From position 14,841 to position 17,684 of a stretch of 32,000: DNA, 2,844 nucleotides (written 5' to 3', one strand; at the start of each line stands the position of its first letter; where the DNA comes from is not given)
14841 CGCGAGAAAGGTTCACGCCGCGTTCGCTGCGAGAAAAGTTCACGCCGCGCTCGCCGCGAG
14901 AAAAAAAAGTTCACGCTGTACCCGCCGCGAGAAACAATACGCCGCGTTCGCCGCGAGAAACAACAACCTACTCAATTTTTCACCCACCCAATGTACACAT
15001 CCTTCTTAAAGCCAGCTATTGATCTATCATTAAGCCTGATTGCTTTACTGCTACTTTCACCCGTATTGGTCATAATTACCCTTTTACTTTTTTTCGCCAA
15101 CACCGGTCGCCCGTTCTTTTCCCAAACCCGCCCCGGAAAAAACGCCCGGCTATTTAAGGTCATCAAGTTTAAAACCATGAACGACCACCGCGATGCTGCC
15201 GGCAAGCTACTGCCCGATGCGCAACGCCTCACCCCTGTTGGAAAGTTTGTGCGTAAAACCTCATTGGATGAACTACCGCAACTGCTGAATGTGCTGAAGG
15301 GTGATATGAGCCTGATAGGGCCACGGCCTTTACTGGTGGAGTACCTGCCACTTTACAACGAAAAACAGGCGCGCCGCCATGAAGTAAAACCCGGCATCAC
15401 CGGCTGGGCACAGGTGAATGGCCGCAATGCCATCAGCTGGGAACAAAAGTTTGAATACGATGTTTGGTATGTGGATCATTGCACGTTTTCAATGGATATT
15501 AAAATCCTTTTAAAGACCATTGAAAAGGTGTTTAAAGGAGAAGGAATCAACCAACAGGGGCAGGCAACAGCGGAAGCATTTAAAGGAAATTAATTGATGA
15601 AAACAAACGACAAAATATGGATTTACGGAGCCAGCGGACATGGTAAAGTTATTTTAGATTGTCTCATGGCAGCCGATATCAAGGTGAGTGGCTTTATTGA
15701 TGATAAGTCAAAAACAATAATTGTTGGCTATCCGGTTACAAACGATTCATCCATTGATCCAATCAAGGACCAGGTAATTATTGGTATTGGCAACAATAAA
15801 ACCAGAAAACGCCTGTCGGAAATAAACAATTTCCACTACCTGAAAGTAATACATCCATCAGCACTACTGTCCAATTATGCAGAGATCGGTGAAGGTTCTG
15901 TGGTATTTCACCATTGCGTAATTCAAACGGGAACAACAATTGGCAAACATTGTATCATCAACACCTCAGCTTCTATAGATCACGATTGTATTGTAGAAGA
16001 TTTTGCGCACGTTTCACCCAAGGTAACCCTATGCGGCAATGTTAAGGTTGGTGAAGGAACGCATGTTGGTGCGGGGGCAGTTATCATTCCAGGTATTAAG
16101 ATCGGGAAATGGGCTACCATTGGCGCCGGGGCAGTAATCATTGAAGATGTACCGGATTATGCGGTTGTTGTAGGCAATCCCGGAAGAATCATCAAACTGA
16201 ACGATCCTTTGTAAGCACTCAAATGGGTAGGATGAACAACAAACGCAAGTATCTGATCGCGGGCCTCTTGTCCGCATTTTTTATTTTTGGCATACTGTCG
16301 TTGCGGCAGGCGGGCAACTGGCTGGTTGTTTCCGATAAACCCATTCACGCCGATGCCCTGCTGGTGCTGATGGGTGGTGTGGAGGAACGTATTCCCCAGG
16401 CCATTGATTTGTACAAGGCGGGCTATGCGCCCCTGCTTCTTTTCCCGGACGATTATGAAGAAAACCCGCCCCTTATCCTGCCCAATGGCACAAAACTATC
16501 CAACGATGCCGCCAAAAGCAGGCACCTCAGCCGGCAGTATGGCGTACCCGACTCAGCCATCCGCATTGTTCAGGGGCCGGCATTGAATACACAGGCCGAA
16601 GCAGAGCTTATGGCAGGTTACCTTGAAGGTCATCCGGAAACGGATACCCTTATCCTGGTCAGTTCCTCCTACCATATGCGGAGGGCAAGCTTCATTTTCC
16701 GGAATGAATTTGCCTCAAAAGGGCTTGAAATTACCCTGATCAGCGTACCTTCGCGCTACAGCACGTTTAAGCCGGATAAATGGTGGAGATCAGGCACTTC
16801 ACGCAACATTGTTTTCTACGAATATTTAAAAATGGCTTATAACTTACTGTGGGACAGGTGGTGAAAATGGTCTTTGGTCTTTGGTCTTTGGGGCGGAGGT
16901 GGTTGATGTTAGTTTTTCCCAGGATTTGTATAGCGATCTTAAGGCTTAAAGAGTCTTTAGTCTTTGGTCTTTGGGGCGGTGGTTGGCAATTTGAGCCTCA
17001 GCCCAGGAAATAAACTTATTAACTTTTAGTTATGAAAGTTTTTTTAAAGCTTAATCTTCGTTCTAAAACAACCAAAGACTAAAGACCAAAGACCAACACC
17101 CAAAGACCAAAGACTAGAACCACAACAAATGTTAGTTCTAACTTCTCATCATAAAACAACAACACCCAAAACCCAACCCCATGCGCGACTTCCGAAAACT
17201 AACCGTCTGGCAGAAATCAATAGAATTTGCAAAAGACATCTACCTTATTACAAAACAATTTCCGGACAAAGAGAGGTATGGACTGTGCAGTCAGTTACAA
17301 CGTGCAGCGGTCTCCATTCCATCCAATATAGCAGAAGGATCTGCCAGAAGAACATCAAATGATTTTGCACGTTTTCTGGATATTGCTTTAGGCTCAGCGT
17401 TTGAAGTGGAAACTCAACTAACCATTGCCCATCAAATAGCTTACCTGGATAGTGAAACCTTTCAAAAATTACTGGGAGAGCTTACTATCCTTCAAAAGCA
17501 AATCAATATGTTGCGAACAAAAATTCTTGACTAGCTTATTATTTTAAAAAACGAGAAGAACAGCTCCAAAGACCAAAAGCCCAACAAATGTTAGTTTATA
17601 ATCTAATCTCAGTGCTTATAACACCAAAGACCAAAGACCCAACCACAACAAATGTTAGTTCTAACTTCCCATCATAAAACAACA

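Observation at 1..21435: Four co-oriented guest genes in one polysaccharide operon, each flanked on both sides by its own private repeat family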

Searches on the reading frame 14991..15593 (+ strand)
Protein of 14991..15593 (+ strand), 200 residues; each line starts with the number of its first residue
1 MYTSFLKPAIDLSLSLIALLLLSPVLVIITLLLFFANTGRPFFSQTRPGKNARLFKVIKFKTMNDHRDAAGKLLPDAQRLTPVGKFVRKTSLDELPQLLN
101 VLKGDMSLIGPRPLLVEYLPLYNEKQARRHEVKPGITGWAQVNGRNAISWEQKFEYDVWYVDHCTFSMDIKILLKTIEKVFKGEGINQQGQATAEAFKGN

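Call 8: search_protein_families(library=pfam, proteins=[window:14991-15593:+])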
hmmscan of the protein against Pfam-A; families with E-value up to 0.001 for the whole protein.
window:14991-15593:+ (200 aa): 1 family
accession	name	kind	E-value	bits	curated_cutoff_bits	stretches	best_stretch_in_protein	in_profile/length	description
PF02397.22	Bac_transf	-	2.4e-63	213.4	27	1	7-182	1-179/179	Bacterial sugar transferase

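Call 9: find_encoding_contigs(protein=window:14991-15593:+, flank=10000, max_places=6)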
Protein window:14991-15593:+ (200 aa): no gene with exactly this product is on record in the collection.

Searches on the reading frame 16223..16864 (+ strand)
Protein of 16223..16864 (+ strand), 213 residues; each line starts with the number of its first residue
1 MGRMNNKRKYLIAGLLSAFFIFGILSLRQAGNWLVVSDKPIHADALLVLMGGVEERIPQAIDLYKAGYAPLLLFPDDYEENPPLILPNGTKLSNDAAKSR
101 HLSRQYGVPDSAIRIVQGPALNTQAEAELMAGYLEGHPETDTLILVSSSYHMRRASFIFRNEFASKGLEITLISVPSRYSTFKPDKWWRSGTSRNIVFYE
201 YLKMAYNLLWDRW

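Call 8: search_protein_families(library=pfam, proteins=[window:16223-16864:+])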
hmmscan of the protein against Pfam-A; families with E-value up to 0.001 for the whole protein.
window:16223-16864:+ (213 aa): 1 family
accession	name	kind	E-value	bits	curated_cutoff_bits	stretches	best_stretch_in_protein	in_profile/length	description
PF02698.23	DUF218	-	2.5e-15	57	27.6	1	44-203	1-133/133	DUF218 domain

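Call 17: search_protein_families(library=ncbifam, proteins=[window:16223-16864:+])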
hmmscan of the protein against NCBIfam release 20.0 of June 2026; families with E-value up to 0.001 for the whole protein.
window:16223-16864:+ (213 aa): 0 families

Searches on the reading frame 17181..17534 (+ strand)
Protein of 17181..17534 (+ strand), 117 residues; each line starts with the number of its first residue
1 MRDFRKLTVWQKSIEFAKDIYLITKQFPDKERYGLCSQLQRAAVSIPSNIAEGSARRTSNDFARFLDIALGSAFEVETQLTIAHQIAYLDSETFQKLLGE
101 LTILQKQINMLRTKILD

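Call 8: search_protein_families(library=pfam, proteins=[window:17181-17534:+])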
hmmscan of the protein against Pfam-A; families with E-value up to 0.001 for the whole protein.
window:17181-17534:+ (117 aa): 2 families
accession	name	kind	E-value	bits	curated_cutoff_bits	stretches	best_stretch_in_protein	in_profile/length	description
PF05635.17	23S_rRNA_IVP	-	2.2e-41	140.8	33.8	1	5-109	1-105/106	23S rRNA-intervening sequence protein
PF22296.2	bAvd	-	6.8e-05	23.8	40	1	10-108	4-100/107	bAvd-like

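Call 17: search_protein_families(library=ncbifam, proteins=[window:17181-17534:+])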
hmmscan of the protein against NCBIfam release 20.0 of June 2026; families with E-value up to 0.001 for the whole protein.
window:17181-17534:+ (117 aa): 4 families
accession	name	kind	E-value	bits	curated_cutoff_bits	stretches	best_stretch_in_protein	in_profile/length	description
TIGR02436.1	TIGR02436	subfamily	1.5e-38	131.4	24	1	9-114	1-107/109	four helix bundle protein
NF008911.0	PRK12275.1-2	subfamily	1.2e-36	125.8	137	1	1-112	1-112/118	hypothetical protein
NF008912.0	PRK12275.1-6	subfamily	1.3e-29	102.7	124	1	3-111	2-107/117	hypothetical protein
NF033474.1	DivGenRetAVD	equivalog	4.2e-05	23.8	80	1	7-96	1-87/104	diversity-generating retroelement protein Avd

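Call 61: find_homologous_proteins(query=window:17181-17534:+, max_evalue=1e-20)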
Query window:17181-17534:+ (117 aa): 5384 proteins with E <= 1e-20 among 8000 candidates; the best 120 are listed.
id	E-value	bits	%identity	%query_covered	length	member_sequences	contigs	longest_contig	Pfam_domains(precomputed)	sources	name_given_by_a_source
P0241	2.0e-68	245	100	100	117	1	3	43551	PF22296.3,PF05635.18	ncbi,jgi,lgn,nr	ncbi:MAG: four helix bundle protein [Lentimicrobium sp.]|jgi:four helix bundle protein|nr:four helix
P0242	5.4e-55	202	80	100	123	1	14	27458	PF05635.18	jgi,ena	jgi:four helix bundle protein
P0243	3.9e-54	199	79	100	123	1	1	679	PF05635.18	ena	-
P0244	4.5e-54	199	82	100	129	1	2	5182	PF05635.18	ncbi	-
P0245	7.5e-54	199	79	100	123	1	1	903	PF05635.18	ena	-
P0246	5.1e-52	193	79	100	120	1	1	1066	PF05635.18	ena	-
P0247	5.5e-52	193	79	100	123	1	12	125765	PF05635.18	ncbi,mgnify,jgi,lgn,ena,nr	ncbi:MAG: four helix bundle protein [Lentimicrobium sp.]|mgnify:FL=1|jgi:four helix bundle protein|n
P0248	1.1e-51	192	78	100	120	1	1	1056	PF05635.18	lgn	-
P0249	3.9e-51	190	78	100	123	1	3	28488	PF05635.18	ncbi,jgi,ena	jgi:four helix bundle protein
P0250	1.5e-50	188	76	100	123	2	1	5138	PF05635.18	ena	-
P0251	1.8e-50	188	76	100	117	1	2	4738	PF05635.18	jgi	jgi:four helix bundle protein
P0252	1.6e-49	185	77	100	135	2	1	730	PF22296.3,PF05635.18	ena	-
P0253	1.3e-48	182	72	99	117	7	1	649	PF22296.3,PF05635.18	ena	-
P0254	7.1e-47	176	71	100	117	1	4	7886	PF22296.3,PF05635.18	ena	-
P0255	6.3e-45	170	72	100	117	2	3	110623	PF22296.3,PF05635.18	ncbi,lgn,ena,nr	ncbi:MAG: four helix bundle protein [Bacteroidales bacterium]|nr:four helix bundle protein [Bacteroi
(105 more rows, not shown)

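Call 62: find_encoding_contigs(protein=P0242, flank=3000, max_places=10)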
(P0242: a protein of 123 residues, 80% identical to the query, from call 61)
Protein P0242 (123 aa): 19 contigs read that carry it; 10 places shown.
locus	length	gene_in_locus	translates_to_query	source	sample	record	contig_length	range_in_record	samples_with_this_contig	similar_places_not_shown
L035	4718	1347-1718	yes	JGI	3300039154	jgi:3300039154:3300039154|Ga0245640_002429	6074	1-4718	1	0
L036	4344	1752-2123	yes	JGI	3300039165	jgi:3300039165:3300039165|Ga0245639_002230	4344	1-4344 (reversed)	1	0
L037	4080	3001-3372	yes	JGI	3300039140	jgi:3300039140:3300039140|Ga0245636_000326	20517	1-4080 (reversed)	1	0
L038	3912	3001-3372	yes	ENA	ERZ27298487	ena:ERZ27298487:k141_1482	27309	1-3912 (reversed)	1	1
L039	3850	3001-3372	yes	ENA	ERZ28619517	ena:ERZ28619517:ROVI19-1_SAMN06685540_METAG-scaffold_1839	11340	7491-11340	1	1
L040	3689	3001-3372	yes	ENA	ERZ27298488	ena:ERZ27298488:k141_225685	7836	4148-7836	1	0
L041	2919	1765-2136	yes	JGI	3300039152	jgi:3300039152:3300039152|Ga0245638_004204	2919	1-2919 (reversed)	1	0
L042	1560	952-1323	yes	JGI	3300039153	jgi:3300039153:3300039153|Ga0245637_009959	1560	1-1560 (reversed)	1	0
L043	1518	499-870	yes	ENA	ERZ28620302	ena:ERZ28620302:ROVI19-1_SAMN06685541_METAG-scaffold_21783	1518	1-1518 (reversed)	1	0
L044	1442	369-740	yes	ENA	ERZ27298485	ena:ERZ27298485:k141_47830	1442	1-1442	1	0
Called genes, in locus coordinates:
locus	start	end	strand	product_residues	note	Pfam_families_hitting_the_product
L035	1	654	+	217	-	?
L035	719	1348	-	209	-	-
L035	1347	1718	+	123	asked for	PF05635:23S_rRNA_IVP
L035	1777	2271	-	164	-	-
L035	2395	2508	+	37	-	-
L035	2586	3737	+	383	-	-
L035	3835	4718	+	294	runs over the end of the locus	-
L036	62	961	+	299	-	PF00534:Glycos_transf_1, PF13692:Glyco_trans_1_4, PF13524:Glyco_trans_1_2 (weak), PF20706:GT4-conflict (weak)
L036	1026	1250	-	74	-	-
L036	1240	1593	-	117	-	-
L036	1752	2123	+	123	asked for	PF05635:23S_rRNA_IVP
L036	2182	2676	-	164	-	-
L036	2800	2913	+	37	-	-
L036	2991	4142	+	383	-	-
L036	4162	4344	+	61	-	?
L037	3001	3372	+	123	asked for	PF05635:23S_rRNA_IVP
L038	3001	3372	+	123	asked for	PF05635:23S_rRNA_IVP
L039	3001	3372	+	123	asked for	PF05635:23S_rRNA_IVP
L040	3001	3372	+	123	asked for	PF05635:23S_rRNA_IVP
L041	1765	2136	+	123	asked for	PF05635:23S_rRNA_IVP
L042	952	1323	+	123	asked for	PF05635:23S_rRNA_IVP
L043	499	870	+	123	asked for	PF05635:23S_rRNA_IVP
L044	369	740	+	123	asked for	PF05635:23S_rRNA_IVP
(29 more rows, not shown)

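Call 63: find_encoding_contigs(protein=P0241, flank=10000, max_places=5)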
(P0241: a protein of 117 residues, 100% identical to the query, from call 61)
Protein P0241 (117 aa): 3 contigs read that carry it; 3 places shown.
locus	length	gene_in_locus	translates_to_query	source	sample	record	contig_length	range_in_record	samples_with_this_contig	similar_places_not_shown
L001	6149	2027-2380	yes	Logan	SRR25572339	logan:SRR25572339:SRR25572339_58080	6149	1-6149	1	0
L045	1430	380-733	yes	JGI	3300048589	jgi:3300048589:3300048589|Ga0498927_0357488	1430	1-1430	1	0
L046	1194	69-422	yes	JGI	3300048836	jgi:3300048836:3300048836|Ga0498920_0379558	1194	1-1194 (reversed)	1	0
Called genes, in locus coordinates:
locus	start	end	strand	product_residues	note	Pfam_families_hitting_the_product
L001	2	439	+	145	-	?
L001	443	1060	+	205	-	PF17836:PglD_N, PF25084:LbH_EIF2B, PF25087:GMPPB_C (faint), PF00132:Hexapep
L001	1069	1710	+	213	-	PF02698:DUF218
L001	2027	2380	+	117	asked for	PF05635:23S_rRNA_IVP, PF22296:bAvd (weak)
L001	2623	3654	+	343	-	PF13480:Acetyltransf_6, PF02388:FemAB (weak)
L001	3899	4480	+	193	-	PF09721:Exosortase_EpsH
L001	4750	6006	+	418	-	PF13173:AAA_14, PF13635:DUF4143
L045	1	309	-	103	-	?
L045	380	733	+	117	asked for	PF05635:23S_rRNA_IVP, PF22296:bAvd (weak)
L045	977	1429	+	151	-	?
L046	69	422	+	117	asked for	PF05635:23S_rRNA_IVP, PF22296:bAvd (weak)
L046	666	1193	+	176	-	?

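Call 71: find_encoding_contigs(protein=P0247, flank=3000, max_places=10)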
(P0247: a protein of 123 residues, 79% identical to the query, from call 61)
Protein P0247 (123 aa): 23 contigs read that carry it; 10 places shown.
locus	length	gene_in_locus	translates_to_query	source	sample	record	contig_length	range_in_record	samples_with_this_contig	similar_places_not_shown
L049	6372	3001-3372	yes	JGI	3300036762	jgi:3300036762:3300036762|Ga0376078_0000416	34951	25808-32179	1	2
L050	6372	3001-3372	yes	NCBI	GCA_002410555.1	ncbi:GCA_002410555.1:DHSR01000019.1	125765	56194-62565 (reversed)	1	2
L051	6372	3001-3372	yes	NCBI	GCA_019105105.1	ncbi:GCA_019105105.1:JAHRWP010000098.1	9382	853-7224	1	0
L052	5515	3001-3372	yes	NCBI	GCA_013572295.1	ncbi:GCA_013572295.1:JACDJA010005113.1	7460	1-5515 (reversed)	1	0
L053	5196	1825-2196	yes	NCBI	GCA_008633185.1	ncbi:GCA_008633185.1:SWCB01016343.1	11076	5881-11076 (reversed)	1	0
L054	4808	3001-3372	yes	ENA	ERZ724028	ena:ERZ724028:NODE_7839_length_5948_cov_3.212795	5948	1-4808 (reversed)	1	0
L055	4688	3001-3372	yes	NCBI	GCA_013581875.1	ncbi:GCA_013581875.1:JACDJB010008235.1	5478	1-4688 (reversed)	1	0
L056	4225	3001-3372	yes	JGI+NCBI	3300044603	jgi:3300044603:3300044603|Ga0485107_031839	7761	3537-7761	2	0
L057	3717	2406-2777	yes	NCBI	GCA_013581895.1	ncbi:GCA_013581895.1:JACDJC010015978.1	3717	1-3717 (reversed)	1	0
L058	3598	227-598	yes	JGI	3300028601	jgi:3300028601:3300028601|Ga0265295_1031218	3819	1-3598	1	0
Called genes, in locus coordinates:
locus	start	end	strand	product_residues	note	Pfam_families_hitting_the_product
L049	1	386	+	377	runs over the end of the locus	-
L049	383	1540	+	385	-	PF13439:Glyco_transf_4, PF20706:GT4-conflict (weak), PF00534:Glycos_transf_1, PF13692:Glyco_trans_1_4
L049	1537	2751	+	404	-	PF13439:Glyco_transf_4, PF00534:Glycos_transf_1, PF13692:Glyco_trans_1_4, PF20706:GT4-conflict (weak), PF13524:Glyco_trans_1_2 (weak)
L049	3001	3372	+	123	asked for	PF05635:23S_rRNA_IVP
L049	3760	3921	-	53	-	-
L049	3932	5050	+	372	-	-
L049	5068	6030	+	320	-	-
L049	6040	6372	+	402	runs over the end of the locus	PF13439:Glyco_transf_4, PF00534:Glycos_transf_1, PF13692:Glyco_trans_1_4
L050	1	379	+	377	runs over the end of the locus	-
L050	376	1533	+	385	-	PF13439:Glyco_transf_4, PF20706:GT4-conflict (weak), PF00534:Glycos_transf_1, PF13692:Glyco_trans_1_4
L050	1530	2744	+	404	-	PF13439:Glyco_transf_4, PF00534:Glycos_transf_1, PF13692:Glyco_trans_1_4, PF20706:GT4-conflict (weak), PF13524:Glyco_trans_1_2 (weak)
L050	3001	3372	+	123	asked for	PF05635:23S_rRNA_IVP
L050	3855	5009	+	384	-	-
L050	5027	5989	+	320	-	-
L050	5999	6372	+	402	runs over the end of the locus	PF13439:Glyco_transf_4, PF00534:Glycos_transf_1, PF13692:Glyco_trans_1_4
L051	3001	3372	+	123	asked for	PF05635:23S_rRNA_IVP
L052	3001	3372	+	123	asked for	PF05635:23S_rRNA_IVP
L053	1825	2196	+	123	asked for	PF05635:23S_rRNA_IVP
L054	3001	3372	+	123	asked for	PF05635:23S_rRNA_IVP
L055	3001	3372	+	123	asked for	PF05635:23S_rRNA_IVP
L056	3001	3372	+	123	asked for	PF05635:23S_rRNA_IVP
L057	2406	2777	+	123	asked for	PF05635:23S_rRNA_IVP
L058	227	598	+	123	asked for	PF05635:23S_rRNA_IVP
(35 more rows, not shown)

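Call 77: search_protein_families(library=padloc, proteins=[window:17181-17534:+], max_evalue=0.001)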
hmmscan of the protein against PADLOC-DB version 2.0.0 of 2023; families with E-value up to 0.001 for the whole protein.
window:17181-17534:+ (117 aa): 0 families
